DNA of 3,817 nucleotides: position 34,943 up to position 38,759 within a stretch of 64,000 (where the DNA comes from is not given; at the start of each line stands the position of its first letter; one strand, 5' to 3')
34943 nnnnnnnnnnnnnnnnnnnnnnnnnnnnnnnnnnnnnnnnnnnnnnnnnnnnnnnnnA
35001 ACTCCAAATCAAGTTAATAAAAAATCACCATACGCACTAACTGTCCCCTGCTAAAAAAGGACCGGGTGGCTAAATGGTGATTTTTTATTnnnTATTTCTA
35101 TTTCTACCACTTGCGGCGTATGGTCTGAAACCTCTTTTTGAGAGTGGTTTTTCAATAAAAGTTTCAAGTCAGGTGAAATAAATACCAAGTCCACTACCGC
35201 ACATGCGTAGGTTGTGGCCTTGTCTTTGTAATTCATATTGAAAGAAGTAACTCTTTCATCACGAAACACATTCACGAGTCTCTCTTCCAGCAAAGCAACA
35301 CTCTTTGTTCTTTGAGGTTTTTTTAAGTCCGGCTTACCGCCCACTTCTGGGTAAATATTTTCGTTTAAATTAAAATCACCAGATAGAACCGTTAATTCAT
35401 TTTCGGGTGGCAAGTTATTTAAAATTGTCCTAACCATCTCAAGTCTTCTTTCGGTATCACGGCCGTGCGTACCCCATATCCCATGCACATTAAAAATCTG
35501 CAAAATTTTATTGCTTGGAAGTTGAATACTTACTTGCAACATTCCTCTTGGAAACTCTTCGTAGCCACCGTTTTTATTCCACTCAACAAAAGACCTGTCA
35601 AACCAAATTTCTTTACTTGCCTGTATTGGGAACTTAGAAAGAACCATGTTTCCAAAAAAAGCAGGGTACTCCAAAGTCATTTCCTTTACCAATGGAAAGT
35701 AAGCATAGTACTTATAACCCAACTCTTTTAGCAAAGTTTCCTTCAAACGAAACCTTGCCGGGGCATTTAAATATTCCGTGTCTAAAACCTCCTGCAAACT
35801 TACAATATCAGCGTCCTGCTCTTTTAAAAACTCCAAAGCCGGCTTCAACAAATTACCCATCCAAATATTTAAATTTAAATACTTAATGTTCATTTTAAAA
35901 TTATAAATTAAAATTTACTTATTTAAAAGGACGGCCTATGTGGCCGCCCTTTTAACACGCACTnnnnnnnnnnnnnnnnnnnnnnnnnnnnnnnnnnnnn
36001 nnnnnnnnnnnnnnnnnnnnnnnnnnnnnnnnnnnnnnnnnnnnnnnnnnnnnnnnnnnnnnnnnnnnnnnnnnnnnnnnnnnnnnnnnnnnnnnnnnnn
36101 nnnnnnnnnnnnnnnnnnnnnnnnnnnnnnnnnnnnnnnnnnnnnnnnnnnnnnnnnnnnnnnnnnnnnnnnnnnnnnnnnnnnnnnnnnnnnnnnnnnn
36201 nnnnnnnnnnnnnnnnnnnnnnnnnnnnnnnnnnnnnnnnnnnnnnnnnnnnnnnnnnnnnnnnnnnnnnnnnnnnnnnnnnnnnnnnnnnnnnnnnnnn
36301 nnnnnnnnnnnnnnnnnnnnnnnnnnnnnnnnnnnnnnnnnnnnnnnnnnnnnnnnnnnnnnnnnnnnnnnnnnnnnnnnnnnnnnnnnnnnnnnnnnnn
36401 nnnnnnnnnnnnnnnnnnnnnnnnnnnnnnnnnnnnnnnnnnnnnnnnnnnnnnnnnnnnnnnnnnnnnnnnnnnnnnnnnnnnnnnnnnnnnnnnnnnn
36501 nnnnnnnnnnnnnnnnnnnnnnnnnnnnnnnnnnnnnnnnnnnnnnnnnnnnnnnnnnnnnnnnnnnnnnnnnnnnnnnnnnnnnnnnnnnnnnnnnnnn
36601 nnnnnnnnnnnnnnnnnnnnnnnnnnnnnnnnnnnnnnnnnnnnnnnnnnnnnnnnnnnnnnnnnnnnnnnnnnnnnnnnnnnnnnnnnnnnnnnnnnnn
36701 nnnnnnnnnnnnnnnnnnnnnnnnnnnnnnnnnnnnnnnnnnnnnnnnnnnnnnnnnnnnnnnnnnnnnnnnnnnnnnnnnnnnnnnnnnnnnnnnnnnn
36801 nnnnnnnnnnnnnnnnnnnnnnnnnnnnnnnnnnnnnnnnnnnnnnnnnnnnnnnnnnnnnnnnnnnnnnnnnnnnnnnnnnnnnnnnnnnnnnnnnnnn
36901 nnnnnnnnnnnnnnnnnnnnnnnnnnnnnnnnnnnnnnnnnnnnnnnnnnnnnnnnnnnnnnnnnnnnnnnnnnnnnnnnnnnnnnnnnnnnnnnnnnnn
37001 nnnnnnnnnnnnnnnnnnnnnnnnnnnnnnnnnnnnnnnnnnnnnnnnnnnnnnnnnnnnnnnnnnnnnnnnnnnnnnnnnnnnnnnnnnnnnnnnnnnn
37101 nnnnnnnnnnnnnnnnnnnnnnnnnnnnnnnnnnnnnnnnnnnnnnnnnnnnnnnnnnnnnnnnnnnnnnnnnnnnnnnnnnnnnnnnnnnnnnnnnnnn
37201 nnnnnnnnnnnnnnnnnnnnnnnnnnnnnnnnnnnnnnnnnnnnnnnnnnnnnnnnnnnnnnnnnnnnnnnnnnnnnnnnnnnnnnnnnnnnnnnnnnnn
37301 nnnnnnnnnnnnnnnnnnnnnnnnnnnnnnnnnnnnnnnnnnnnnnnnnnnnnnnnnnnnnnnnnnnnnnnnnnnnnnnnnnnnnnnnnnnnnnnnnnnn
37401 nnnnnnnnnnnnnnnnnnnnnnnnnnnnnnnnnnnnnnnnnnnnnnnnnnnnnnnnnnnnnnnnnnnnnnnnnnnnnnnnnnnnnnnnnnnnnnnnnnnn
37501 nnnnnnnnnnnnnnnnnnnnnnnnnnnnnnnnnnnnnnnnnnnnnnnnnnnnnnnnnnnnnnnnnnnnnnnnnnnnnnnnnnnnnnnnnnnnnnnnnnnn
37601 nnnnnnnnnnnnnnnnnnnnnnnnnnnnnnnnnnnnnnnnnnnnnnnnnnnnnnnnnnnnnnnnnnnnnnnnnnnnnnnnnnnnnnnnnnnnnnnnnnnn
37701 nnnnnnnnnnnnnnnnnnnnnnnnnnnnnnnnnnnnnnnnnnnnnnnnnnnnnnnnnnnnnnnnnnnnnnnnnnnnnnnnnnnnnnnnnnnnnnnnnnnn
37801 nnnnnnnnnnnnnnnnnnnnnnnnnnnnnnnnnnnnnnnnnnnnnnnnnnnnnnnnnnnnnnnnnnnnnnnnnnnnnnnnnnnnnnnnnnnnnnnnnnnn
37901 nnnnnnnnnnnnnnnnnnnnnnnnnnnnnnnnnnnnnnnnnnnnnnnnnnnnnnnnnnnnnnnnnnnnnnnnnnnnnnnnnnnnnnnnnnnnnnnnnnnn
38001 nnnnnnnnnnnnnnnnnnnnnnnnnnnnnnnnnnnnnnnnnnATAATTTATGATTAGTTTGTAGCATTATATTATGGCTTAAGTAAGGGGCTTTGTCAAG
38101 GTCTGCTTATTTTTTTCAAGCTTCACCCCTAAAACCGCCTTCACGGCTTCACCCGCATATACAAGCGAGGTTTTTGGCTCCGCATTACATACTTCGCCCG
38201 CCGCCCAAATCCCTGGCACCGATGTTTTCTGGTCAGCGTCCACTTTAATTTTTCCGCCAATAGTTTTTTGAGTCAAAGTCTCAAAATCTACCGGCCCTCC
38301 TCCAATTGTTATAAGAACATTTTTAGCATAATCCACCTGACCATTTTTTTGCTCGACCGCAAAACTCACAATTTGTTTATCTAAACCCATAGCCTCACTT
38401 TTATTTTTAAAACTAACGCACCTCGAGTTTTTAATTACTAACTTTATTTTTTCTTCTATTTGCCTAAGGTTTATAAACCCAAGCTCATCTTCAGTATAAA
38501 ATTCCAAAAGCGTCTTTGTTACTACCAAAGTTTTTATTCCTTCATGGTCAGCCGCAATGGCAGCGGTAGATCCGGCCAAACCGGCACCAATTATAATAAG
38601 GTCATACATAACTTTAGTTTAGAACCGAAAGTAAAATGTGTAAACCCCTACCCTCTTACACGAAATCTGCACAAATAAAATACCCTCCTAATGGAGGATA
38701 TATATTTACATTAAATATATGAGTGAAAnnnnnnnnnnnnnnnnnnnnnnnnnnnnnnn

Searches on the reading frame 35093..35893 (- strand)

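Call 46: search_protein_families(library=pfam, proteins=[window:35093-35893:-], max_evalue=0.001)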
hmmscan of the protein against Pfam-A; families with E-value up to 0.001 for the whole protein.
window:35093-35893:- (267 aa): 2 families
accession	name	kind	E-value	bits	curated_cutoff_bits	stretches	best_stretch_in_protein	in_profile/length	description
PF03372.29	Exo_endo_phos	-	2.6e-10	40.9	24.5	1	8-258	3-225/225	Endonuclease/Exonuclease/phosphatase family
PF14529.12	Exo_endo_phos_2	-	0.0003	21.1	27.4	1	148-260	15-115/117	Endonuclease-reverse transcriptase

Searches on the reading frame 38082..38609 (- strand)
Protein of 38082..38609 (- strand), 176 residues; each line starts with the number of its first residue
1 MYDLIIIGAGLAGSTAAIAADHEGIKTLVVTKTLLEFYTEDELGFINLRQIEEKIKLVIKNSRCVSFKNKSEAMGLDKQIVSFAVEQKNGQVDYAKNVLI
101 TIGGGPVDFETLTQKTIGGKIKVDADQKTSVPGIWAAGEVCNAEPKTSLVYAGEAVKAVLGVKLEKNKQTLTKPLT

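Call 60: search_protein_families(library=pfam, proteins=[window:38082-38609:-], max_evalue=0.0001)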
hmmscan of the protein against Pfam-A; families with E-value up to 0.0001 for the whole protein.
window:38082-38609:- (176 aa): 5 families
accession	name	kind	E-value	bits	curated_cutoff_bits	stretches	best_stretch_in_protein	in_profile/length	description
PF07992.20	Pyr_redox_2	-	8.3e-14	52.1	26.1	1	65-146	198-282/291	Pyridine nucleotide-disulphide oxidoreductase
PF00890.30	FAD_binding_2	-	3.6e-09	36.8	20.4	1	3-33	1-31/414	FAD binding domain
PF12831.13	FAD_oxidored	-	1.4e-05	25.1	27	1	3-33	1-31/416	FAD dependent oxidoreductase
PF13738.12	Pyr_redox_3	-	1.9e-05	24.5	30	0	5-31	1-28/305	Pyridine nucleotide-disulphide oxidoreductase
PF01134.28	GIDA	-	3.7e-05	23.4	22.1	1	3-34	1-32/391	Glucose inhibited division protein A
